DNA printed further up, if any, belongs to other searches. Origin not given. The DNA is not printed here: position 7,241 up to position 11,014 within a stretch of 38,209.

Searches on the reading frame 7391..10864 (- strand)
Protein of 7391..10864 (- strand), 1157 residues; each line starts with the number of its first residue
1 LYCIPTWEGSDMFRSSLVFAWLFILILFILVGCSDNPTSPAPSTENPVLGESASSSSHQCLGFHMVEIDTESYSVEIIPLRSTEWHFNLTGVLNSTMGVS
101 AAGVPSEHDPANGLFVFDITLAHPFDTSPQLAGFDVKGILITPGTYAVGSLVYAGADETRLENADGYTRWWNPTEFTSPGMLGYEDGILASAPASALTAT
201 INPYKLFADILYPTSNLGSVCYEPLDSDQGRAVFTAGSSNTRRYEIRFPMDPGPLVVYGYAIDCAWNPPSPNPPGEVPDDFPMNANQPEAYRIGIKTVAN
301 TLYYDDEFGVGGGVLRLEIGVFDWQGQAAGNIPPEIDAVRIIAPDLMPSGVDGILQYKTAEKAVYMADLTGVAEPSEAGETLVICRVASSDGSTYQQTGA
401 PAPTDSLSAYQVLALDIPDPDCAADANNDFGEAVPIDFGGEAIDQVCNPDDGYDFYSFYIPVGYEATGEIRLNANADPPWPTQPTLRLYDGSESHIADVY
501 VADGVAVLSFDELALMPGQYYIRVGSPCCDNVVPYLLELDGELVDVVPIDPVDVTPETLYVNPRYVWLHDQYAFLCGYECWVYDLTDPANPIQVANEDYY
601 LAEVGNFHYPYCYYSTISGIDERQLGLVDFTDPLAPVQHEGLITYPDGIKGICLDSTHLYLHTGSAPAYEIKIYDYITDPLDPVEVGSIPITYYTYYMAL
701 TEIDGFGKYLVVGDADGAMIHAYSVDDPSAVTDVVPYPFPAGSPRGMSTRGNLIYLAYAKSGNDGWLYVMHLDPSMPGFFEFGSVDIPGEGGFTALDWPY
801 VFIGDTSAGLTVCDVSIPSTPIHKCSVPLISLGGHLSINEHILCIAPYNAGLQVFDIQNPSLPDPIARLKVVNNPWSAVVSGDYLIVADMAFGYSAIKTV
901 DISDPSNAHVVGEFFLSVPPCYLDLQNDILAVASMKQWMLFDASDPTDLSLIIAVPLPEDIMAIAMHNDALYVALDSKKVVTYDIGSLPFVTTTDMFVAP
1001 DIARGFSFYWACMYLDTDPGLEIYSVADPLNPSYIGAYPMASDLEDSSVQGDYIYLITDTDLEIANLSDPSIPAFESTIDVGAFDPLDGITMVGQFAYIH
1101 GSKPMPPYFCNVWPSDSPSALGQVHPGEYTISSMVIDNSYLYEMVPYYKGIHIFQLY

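Call 4: search_protein_families(library=pfam, proteins=[window:7391-10864:-], max_evalue=1)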
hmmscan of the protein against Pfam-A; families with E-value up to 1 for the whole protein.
window:7391-10864:- (1157 aa): 3 families
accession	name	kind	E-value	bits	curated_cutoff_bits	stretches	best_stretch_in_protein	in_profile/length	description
PF08309.17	LVIVD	-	3.3e-11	42.8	20.2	3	800-827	13-40/42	LVIVD repeat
PF09826.15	Beta_propel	-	0.031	13.6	22.4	1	936-1064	30-135/495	Beta propeller domain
PF04151.21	PPC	-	0.13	13.5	25.9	1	453-525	2-69/70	Bacterial pre-peptidase C-terminal domain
